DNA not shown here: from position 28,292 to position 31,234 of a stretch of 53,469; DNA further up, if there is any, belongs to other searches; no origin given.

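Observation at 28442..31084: Kef-type cation/proton antiporter fused to a catalytically dead GlnD-like sensor (two ACT domains), sitting where glnK-glnD normally accompany amt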

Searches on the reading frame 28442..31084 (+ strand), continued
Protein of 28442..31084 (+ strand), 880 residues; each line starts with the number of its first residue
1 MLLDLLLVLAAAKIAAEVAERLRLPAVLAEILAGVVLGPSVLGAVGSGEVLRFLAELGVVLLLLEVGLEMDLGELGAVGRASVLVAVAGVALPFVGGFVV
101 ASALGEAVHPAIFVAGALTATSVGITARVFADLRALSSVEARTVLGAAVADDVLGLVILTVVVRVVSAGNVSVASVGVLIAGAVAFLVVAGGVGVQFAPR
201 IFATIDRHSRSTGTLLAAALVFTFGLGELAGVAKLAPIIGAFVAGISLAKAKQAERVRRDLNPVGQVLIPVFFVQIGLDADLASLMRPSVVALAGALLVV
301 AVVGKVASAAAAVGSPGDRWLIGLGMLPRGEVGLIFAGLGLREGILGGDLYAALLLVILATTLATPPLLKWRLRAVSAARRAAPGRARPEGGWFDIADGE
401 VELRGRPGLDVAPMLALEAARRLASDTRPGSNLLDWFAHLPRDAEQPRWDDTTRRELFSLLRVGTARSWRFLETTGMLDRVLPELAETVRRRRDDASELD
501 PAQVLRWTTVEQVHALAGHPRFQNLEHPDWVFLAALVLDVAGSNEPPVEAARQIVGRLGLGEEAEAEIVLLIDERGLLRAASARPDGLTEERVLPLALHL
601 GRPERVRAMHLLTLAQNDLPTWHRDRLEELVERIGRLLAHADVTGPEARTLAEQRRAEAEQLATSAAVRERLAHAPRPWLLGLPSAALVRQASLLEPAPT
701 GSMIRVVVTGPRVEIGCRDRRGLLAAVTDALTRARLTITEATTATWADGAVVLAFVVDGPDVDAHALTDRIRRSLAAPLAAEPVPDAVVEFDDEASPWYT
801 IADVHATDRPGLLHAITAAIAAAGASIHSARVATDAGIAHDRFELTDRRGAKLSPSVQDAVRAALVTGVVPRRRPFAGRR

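Call 13: find_encoding_contigs(protein=P0005, flank=8000, max_places=2)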
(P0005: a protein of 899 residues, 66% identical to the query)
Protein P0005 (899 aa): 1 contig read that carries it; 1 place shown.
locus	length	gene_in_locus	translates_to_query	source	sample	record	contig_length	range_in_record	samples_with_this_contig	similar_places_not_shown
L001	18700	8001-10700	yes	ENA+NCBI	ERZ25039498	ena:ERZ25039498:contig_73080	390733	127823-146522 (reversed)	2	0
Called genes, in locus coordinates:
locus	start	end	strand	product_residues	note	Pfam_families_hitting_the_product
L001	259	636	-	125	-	PF00106:adh_short, PF13561:adh_short_C2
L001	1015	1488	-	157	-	PF10011:DUF2254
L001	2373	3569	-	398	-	PF00999:Na_H_Exchanger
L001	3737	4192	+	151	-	PF07355:GRDB (weak)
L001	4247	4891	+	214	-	-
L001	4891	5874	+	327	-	PF00561:Abhydrolase_1, PF12697:Abhydrolase_6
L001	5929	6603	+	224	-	PF00881:Nitroreductase, PF14512:TM1586_NiRdase (faint)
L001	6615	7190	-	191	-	PF01872:RibD_C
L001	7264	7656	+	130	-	PF01243:PNPOx_N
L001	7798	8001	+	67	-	PF00486:Trans_reg_C (weak)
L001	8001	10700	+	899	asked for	PF00999:Na_H_Exchanger, PF22754:bHLH-TF_ACT-like_plant (faint), PF13291:ACT_4 (faint), PF24931:ACT_ACR9_3rd (faint), PF01842:ACT (weak)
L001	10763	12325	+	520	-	PF00909:Ammonium_transp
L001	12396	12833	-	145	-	-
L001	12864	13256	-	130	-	PF08818:DUF1801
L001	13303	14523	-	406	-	PF04542:Sigma70_r2, PF08281:Sigma70_r4_2, PF20239:DUF6596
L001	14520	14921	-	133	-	PF03795:YCII (weak)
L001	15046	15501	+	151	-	-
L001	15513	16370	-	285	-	PF00106:adh_short, PF08659:KR, PF23441:SDR (weak), PF13561:adh_short_C2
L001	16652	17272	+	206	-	-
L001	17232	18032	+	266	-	-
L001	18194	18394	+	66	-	-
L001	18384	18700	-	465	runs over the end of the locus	PF02805:Ada_Zn_binding, PF00165:HTH_AraC (faint), PF12833:HTH_18, PF06029:AlkA_N, PF00730:HhH-GPD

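Call 14: find_encoding_contigs(protein=P0103, flank=8000, max_places=2)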
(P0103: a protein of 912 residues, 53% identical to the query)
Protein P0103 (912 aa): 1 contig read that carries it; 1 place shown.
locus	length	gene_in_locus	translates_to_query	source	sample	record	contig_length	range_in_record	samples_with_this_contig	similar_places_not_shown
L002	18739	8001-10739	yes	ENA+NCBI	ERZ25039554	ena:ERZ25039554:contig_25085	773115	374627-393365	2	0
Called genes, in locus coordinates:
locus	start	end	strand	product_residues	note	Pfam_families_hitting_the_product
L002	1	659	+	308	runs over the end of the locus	PF00005:ABC_tran, PF13304:AAA_21, PF27102:NodI_C (weak)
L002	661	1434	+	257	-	PF01061:ABC2_membrane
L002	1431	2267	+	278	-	PF01061:ABC2_membrane, PF12698:ABC2_membrane_3 (weak)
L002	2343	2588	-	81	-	-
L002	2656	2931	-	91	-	PF00037:Fer4 (weak), PF13370:Fer4_13, PF13459:Fer4_15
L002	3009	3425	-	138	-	PF12680:SnoaL_2 (weak)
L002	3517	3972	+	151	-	PF07366:SnoaL, PF12680:SnoaL_2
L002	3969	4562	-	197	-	PF00694:Aconitase_C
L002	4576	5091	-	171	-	PF00330:Aconitase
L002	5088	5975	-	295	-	PF00330:Aconitase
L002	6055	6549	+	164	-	PF00719:Pyrophosphatase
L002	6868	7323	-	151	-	PF01047:MarR, PF12802:MarR_2, PF13463:HTH_27 (weak), PF13601:HTH_34 (weak)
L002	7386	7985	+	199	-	PF00486:Trans_reg_C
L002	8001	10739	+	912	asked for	PF00999:Na_H_Exchanger, PF01842:ACT (weak), PF13291:ACT_4 (faint), PF22754:bHLH-TF_ACT-like_plant (faint)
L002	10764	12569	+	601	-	PF05378:Hydant_A_N, PF01968:Hydantoinase_A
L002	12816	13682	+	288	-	PF02538:Hydantoinase_B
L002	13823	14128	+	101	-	PF02538:Hydantoinase_B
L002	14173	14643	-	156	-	PF03449:GreA_GreB_N, PF01272:GreA_GreB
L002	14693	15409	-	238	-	PF04264:YceI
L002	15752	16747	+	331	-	PF00180:Iso_dh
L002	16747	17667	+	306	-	PF01063:Aminotran_4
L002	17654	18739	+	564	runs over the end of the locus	PF00682:HMGL-like, PF22617:HCS_D2, PF08502:LeuA_dimer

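Call 27: search_protein_families(library=ncbifam, proteins=[L002:7386-7985:+], max_evalue=1)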
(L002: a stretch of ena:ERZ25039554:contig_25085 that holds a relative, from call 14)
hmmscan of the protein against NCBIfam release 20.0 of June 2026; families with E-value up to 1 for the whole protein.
L002:7386-7985:+ (199 aa): 21 families
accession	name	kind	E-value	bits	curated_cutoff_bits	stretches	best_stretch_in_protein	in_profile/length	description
NF041733.1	resp_reg_CseB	equivalog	1.8e-08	34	350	1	108-191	144-227/228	two-component system response regulator CseB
NF005568.0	PRK07239.1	equivalog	2e-07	30.3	273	1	116-192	299-373/381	uroporphyrinogen-III synthase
NF012023.0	PRK15479.1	equivalog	1.6e-06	27.8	337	1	77-195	97-222/224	transcriptional regulator TctD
TIGR02154.1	PhoB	equivalog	6.7e-06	25.6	296.2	1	117-190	149-225/226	phosphate regulon transcriptional regulator PhoB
NF007928.2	PRK10643.1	equivalog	1.1e-05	25.2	330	1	118-190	145-216/216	two-component system response regulator PmrA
NF053854.1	RespRegPhoBBctds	equivalog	6.7e-05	22.3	270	1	117-190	150-224/225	two-component system response regulator PhoB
NF008296.0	PRK11083.1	equivalog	0.00011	21.6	273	1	102-191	132-226/228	two-component system response regulator CreB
NF040689.1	MtrAB_MtrA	equivalog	0.00088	18.7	300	1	116-188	140-216/219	MtrAB system response regulator MtrA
NF007663.1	PRK10336.1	equivalog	0.0025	17.6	345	1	116-191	143-217/219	quorum sensing response regulator transcription factor QseB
NF033118.1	vanR-O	exception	0.0026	17.3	505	1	117-198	147-229/233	vancomycin resistance response regulator transcription factor VanR-O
NF007982.1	PRK10710.1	equivalog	0.0078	15.8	380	1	108-185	140-219/235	envelope stress response regulator BaeR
NF041209.1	resp_regPieR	equivalog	0.01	15.5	450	1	122-189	157-226/231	two component system response regulator PieR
NF045944.1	ResRegRpaBCyano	equivalog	0.011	15.1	330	1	119-191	150-228/229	response regulator transcription factor RpaB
NF033117.2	vanR_ACDEGLN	exception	0.018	14.6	350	1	117-175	148-207/226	VanR-ABDEGLN family response regulator transcription factor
NF008199.0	PRK10955.1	equivalog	0.02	14.8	341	1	118-192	152-230/232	envelope stress response regulator transcription factor CpxR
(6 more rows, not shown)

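Call 75: search_protein_families(library=pfam, proteins=[L001:8001-10697:+], max_evalue=1)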
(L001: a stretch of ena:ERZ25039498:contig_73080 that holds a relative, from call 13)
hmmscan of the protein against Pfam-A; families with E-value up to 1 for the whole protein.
L001:8001-10697:+ (899 aa): 7 families
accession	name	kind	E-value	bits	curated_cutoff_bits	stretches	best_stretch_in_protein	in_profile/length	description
PF00999.27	Na_H_Exchanger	-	5.5e-61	206.9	26.2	1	12-369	5-373/375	Sodium/hydrogen exchanger, transmembrane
PF01842.31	ACT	-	1.1e-13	51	27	2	802-851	2-53/66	ACT domain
PF13291.12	ACT_4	-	2.8e-09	38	27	2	712-758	8-55/80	ACT domain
PF22754.3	bHLH-TF_ACT-like_plant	-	2.6e-06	28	27.6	2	711-756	11-54/75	Plant bHLH transcription factor, ACT-like domain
PF24931.1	ACT_ACR9_3rd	-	3.5e-06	27.4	27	1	790-838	2-50/98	ACR9-like, ACT-like domain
PF13740.12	ACT_6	-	0.025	14.9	23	0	808-834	10-36/76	ACT domain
PF24914.1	ACR10_N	-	0.15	11.9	27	0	713-744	13-44/80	ACT domain-containing protein ACR10, N-terminal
